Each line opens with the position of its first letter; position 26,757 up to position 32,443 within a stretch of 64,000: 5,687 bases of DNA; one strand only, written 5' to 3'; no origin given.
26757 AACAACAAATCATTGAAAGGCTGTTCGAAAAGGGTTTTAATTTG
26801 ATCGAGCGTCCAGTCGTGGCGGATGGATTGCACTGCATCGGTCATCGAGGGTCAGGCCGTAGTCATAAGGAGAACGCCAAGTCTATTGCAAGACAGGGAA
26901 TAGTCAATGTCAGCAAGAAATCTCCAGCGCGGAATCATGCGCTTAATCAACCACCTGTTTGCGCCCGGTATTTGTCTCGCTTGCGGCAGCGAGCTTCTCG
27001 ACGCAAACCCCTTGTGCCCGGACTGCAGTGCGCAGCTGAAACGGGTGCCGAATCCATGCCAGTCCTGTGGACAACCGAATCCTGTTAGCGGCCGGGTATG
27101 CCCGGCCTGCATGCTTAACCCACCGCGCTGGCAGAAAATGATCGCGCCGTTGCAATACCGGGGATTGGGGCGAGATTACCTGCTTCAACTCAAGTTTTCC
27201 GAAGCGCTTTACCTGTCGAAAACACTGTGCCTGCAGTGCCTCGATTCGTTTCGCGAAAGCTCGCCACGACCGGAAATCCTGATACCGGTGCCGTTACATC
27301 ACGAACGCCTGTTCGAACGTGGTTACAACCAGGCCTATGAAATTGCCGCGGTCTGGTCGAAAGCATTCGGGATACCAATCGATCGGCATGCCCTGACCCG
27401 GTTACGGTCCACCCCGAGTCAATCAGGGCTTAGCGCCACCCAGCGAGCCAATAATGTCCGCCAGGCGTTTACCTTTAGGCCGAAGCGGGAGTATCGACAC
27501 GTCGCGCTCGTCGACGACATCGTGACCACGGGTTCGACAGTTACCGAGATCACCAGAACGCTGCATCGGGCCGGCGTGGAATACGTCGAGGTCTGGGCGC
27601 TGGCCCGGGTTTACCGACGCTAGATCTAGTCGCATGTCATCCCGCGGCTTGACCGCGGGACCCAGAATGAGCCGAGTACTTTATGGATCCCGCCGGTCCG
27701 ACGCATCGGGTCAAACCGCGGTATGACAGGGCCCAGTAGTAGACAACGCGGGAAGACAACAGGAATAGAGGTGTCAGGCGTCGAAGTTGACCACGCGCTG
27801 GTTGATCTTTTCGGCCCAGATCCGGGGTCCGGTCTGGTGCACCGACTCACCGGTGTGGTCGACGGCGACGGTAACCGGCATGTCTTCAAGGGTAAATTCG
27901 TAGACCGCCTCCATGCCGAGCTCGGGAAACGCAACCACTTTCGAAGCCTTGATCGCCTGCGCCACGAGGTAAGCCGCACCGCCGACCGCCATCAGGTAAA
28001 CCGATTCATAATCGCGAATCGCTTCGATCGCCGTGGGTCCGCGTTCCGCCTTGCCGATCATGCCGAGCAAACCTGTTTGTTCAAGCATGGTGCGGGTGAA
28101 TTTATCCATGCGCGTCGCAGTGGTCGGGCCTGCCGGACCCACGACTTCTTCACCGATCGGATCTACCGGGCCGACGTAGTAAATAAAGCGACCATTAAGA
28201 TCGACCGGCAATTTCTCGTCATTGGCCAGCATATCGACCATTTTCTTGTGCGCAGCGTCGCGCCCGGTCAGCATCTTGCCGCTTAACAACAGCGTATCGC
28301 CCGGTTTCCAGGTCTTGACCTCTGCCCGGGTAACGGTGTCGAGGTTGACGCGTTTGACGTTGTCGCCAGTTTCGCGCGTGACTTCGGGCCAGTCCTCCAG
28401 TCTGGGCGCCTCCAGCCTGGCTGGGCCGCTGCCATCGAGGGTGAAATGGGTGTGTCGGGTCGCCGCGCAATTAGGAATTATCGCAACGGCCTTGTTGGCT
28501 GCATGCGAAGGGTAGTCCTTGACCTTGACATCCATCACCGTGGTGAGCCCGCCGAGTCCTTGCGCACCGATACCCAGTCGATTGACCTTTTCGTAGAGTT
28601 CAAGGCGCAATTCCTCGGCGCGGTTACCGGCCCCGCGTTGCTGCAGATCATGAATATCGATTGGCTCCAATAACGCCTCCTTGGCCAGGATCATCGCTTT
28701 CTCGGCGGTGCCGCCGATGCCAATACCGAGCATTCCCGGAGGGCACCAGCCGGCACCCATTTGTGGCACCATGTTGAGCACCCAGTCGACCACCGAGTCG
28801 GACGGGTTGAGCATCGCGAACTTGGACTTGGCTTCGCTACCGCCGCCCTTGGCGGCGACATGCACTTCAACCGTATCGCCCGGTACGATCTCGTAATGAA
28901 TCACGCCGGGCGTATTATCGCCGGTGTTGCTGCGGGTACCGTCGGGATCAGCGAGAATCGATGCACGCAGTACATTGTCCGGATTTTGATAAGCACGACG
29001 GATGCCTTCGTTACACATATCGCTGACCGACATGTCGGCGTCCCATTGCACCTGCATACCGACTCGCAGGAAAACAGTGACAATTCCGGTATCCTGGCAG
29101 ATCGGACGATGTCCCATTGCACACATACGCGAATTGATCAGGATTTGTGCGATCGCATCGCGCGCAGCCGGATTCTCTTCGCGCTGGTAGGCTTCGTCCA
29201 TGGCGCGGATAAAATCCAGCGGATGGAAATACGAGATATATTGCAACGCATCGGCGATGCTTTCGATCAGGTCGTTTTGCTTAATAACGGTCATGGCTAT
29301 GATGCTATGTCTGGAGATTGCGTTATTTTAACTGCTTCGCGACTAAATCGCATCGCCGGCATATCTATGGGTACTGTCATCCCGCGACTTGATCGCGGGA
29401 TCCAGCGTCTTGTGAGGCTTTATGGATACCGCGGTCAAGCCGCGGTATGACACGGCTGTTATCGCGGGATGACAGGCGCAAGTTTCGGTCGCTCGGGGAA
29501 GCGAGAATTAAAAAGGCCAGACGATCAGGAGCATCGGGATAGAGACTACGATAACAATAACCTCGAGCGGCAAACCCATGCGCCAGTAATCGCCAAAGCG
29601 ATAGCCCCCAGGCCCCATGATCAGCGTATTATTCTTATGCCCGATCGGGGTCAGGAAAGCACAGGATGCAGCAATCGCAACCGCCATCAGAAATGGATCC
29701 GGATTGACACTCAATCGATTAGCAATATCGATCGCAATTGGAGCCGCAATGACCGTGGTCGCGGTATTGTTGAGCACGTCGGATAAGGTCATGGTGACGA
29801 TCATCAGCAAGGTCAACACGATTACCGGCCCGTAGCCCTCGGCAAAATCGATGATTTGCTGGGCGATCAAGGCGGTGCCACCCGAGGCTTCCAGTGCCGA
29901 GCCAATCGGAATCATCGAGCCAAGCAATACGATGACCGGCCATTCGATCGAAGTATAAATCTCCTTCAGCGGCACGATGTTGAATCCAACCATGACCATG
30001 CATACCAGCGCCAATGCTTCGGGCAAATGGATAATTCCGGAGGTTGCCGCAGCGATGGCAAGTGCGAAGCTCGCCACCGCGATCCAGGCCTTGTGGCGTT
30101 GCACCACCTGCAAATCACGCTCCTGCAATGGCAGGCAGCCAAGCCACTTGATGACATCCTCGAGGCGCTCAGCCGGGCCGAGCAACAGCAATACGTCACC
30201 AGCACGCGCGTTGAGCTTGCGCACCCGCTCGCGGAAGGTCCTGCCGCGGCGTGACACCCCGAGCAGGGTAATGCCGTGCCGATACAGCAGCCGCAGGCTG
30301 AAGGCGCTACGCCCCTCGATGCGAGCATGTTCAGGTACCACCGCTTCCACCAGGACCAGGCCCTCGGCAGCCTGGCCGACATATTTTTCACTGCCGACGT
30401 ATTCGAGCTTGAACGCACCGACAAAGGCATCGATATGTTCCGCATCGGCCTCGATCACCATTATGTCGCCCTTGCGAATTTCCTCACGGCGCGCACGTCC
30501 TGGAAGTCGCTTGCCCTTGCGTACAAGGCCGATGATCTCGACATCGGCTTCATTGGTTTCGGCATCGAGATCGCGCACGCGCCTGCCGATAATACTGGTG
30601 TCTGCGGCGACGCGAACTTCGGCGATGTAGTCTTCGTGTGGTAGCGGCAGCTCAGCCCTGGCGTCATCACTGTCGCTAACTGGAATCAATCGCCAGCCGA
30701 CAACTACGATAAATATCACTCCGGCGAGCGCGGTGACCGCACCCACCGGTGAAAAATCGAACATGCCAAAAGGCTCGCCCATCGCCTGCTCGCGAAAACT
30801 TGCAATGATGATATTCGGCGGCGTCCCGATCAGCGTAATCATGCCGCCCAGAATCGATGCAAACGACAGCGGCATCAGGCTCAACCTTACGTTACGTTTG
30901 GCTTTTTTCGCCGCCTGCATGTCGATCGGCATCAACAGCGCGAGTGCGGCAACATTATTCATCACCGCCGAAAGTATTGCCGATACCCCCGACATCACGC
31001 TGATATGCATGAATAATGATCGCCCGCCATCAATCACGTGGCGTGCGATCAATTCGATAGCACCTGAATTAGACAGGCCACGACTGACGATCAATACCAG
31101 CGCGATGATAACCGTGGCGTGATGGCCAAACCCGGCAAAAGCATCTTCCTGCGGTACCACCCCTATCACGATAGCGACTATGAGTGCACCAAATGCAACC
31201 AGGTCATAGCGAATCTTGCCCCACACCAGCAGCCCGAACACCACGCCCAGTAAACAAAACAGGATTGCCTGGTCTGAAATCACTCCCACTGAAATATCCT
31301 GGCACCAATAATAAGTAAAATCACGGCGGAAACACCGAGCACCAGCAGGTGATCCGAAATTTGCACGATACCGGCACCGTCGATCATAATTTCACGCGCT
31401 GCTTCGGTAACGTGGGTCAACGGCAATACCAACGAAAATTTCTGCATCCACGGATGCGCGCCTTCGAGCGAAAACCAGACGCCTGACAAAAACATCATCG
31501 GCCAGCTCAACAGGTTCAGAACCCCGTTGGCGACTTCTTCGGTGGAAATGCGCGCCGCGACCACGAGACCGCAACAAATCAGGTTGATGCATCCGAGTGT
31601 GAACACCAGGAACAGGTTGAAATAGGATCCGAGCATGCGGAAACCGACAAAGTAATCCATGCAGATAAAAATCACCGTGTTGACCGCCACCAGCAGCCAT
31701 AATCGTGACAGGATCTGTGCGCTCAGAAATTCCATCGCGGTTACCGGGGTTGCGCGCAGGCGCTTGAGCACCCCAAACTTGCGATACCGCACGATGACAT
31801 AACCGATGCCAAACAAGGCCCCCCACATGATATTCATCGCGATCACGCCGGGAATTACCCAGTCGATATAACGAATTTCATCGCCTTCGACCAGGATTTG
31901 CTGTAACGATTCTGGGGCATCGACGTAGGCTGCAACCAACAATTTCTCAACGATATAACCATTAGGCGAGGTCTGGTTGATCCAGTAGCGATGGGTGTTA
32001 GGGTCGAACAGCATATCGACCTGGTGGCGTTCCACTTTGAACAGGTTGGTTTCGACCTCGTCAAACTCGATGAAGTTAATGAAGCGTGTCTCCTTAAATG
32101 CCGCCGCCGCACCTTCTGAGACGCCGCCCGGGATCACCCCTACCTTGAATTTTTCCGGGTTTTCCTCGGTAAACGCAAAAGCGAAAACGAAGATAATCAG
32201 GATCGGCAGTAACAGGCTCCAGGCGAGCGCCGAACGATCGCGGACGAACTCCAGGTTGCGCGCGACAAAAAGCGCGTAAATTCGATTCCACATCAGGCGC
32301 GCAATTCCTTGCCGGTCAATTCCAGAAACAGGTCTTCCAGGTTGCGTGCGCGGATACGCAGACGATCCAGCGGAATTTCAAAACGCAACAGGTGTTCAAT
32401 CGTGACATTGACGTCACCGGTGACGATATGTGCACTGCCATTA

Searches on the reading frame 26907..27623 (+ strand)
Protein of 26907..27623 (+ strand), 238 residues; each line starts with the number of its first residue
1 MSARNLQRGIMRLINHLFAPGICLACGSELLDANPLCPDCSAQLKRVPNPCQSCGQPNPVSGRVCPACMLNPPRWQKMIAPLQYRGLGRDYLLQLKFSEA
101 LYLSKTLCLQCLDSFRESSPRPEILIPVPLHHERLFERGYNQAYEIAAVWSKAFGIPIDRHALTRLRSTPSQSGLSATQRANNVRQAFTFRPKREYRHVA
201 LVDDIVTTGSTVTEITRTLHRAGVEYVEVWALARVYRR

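Call 64: search_protein_families(library=pfam, proteins=[window:26907-27623:+], max_evalue=0.0001)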
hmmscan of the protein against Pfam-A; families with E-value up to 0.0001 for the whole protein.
window:26907-27623:+ (238 aa): 3 families
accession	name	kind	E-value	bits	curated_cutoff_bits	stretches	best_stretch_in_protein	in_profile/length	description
PF18912.6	DZR_2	-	3.5e-07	30.4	27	1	15-69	3-56/56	Double zinc ribbon domain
PF00156.33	Pribosyltran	-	4.7e-06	26.4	26.3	1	183-233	79-124/158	Phosphoribosyl transferase domain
PF12773.13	DZR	-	7.5e-06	26.5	27.3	1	23-68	1-44/45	Double zinc ribbon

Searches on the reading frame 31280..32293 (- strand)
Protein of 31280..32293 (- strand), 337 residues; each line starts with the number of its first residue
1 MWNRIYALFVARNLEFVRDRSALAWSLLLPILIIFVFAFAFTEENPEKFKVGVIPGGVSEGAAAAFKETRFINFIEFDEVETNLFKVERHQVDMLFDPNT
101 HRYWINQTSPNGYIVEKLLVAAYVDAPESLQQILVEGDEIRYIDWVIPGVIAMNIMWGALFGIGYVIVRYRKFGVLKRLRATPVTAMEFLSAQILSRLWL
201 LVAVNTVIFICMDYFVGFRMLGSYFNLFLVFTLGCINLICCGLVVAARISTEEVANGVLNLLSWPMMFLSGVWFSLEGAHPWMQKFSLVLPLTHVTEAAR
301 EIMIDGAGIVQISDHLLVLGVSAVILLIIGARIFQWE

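Call 30: search_protein_families(library=ncbifam, proteins=[window:31280-32293:-], max_evalue=0.001)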
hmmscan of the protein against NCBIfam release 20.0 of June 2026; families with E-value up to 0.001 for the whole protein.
window:31280-32293:- (337 aa): 7 families
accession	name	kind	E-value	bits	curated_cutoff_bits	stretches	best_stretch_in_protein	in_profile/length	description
TIGR01247.1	drrB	subfamily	5.2e-21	75.4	223.05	1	140-331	44-233/236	daunorubicin resistance ABC transporter membrane protein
TIGR00025.1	Mtu_efflux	paralog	1.7e-13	50.7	146.9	1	146-327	41-228/238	ABC transporter efflux protein, DrrB family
TIGR01291.1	nodJ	subfamily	9.8e-10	38.4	206.65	1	130-333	44-246/253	ABC-2 type transporter, NodJ family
NF033858.1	ABC2_perm_RbbA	equivalog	4.3e-09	34.8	1050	1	138-332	707-902/909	ribosome-associated ATPase/putative transporter RbbA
NF038293.1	permease_SagH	equivalog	4.5e-09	35.6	450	1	149-328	183-361/370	SagH family ABC transporter permease subunit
TIGR03861.1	phenyl_ABC_PedC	subfamily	5.3e-09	36.1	241.35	1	138-303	54-221/253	alcohol ABC transporter, permease protein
NF011648.0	PRK15066.1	subfamily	1.1e-06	28.3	225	1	138-332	55-247/257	ABC transporter permease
